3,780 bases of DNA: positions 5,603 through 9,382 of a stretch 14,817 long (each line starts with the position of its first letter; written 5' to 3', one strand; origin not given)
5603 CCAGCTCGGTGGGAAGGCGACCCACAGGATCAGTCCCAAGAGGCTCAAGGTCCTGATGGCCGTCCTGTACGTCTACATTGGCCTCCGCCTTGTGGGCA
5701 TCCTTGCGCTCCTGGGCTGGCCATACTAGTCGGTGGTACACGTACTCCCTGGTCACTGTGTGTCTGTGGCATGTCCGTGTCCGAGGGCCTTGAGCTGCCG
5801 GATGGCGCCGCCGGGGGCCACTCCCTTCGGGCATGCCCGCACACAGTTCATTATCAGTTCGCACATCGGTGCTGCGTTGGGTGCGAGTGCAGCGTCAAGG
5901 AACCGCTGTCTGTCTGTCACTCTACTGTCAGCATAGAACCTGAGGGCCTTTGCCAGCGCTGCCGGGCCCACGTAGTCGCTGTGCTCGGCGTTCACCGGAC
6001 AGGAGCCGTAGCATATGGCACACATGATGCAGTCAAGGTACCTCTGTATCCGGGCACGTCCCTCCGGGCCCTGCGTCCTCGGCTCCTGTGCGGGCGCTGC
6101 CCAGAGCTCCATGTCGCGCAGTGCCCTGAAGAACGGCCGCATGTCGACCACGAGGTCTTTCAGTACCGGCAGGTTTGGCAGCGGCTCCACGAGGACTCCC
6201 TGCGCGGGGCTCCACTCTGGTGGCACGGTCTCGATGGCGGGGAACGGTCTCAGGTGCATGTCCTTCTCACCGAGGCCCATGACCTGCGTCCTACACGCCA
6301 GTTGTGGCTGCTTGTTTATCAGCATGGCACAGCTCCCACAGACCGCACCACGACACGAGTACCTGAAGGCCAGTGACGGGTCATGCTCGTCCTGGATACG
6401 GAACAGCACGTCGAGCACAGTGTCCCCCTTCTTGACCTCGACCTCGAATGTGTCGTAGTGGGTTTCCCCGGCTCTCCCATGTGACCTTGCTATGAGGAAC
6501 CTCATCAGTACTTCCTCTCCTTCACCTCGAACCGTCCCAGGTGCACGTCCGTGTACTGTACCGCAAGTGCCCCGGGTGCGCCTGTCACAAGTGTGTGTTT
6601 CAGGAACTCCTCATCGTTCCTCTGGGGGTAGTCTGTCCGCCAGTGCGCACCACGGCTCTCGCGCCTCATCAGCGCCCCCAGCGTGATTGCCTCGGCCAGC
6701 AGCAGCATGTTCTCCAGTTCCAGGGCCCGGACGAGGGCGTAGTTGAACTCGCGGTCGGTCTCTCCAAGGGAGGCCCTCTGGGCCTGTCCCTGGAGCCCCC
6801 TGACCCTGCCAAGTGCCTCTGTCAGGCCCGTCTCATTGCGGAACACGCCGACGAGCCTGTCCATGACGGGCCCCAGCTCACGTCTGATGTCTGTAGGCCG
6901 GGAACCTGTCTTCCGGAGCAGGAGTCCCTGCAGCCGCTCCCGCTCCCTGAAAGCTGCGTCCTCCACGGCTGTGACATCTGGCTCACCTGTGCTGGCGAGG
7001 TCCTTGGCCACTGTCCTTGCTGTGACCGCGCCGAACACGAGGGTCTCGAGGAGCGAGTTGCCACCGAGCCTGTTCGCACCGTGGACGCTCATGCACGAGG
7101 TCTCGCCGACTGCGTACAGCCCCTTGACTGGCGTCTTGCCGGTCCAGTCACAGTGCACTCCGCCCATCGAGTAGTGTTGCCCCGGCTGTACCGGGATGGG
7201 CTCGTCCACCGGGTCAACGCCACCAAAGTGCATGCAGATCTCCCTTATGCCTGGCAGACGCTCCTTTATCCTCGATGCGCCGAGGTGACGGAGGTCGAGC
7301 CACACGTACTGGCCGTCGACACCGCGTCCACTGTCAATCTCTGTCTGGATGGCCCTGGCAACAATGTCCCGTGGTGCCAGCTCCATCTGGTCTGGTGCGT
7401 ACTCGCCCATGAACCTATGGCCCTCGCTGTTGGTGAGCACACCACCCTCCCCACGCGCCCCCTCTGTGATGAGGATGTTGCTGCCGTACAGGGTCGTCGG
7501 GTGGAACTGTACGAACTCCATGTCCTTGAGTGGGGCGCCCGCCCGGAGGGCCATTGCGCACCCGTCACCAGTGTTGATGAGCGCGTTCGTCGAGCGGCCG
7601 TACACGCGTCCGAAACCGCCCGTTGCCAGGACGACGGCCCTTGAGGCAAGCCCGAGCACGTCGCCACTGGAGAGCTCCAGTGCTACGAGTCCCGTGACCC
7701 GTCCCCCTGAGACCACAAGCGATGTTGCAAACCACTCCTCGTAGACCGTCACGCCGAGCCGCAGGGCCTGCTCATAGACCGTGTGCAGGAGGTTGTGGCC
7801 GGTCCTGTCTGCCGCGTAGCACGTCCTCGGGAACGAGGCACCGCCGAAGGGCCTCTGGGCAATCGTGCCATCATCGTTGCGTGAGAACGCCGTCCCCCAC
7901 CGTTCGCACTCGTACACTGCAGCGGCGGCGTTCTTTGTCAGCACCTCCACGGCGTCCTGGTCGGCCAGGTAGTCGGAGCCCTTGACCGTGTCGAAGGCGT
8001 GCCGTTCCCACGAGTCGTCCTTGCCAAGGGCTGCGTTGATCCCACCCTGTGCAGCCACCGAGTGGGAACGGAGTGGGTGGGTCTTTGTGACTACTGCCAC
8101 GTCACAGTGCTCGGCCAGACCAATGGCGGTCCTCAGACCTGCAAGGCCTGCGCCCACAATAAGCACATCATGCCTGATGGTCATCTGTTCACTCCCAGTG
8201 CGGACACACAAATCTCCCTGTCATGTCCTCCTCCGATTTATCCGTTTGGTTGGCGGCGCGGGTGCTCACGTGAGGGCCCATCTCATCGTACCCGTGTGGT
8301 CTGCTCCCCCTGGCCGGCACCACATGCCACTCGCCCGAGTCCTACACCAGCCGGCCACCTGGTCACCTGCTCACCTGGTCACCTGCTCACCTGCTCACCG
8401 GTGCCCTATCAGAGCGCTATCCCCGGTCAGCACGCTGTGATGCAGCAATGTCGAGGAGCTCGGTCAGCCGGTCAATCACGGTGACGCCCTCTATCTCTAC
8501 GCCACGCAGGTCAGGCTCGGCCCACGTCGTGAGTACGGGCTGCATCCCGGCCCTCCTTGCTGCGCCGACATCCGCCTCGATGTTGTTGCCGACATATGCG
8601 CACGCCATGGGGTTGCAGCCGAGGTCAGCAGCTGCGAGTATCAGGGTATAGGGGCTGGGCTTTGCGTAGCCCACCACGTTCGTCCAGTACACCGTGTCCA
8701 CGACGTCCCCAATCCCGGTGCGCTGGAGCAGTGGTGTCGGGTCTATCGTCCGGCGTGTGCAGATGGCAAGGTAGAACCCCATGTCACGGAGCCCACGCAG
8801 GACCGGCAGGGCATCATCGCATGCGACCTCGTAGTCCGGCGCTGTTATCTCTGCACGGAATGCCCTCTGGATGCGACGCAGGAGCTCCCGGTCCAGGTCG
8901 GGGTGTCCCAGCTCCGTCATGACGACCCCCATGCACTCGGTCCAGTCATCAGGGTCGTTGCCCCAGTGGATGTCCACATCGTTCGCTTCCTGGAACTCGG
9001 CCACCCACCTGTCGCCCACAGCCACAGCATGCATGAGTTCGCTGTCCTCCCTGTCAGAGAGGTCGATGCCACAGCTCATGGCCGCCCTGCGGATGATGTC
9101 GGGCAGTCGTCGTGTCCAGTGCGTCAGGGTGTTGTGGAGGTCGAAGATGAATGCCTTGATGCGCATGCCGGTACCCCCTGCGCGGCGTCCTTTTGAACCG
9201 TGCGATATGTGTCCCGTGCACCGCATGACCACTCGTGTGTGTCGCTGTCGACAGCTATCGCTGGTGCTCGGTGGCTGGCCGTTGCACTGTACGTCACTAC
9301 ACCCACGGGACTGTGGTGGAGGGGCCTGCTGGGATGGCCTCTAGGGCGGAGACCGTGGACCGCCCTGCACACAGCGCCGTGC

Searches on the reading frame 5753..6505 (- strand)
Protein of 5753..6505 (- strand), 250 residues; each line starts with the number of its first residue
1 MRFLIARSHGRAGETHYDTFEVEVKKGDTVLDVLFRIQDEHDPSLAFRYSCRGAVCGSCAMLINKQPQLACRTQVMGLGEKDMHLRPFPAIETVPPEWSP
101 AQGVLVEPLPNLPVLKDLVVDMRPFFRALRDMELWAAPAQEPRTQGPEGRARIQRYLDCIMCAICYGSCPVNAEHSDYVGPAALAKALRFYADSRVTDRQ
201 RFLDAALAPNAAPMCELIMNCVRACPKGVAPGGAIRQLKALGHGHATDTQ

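Call 8: search_protein_families(library=pfam, proteins=[window:5753-6505:-], max_evalue=0.001)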
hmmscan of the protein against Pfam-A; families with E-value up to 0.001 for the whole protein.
window:5753-6505:- (250 aa): 6 families
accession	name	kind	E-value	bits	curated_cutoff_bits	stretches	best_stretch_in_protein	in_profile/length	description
PF13085.11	Fer2_3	-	8.3e-30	103.4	27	1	5-126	4-106/107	2Fe-2S iron-sulfur cluster binding domain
PF13183.11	Fer4_8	-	2.5e-07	31.6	27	1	158-229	4-68/68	4Fe-4S dicluster domain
PF13534.11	Fer4_17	-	1.8e-06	28.8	22.2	1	159-229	2-60/61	4Fe-4S dicluster domain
PF00111.32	Fer2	-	7e-06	26.3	21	1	19-74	7-75/77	2Fe-2S iron-sulfur cluster binding domain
PF13237.11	Fer4_10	-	0.00029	21.1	25.5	1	158-226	8-53/53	4Fe-4S dicluster domain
PF12838.12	Fer4_7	-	0.00071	20.4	27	1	159-229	2-52/52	4Fe-4S dicluster domain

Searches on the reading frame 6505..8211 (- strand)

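Call 8: search_protein_families(library=pfam, proteins=[window:6505-8211:-], max_evalue=0.001)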
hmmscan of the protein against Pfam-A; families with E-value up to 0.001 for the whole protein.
window:6505-8211:- (568 aa): 4 families
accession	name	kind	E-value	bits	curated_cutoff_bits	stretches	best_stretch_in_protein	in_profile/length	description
PF00890.30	FAD_binding_2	-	9.3e-120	401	20.4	1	15-387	1-414/414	FAD binding domain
PF02910.25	Succ_DH_flav_C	-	1.3e-37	129.1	20.8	1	443-568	1-130/130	Fumarate reductase flavoprotein C-term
PF01266.30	DAO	-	8.2e-09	35.9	27.9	1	15-222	1-231/353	FAD dependent oxidoreductase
PF07992.20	Pyr_redox_2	-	6.3e-06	26.3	26.1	0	14-55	1-44/291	Pyridine nucleotide-disulphide oxidoreductase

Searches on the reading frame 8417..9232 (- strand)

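Call 8: search_protein_families(library=pfam, proteins=[window:8417-9232:-], max_evalue=0.001)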
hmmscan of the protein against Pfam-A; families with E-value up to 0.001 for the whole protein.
window:8417-9232:- (271 aa): 3 families
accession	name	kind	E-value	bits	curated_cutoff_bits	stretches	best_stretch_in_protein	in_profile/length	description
PF00702.32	Hydrolase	-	2.4e-20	74.2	26.4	1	25-229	1-191/191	haloacid dehalogenase-like hydrolase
PF13419.12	HAD_2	-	2.2e-10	41.4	23.8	1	106-232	50-175/178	Haloacid dehalogenase-like hydrolase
PF13242.12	Hydrolase_like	-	5.9e-09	36.2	22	1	190-258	3-74/75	HAD-hyrolase-like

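Call 79: search_protein_families(library=padloc, proteins=[window:8417-9232:-], max_evalue=0.00001)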
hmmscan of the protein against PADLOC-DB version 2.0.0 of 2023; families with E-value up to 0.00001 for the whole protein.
window:8417-9232:- (271 aa): 0 families
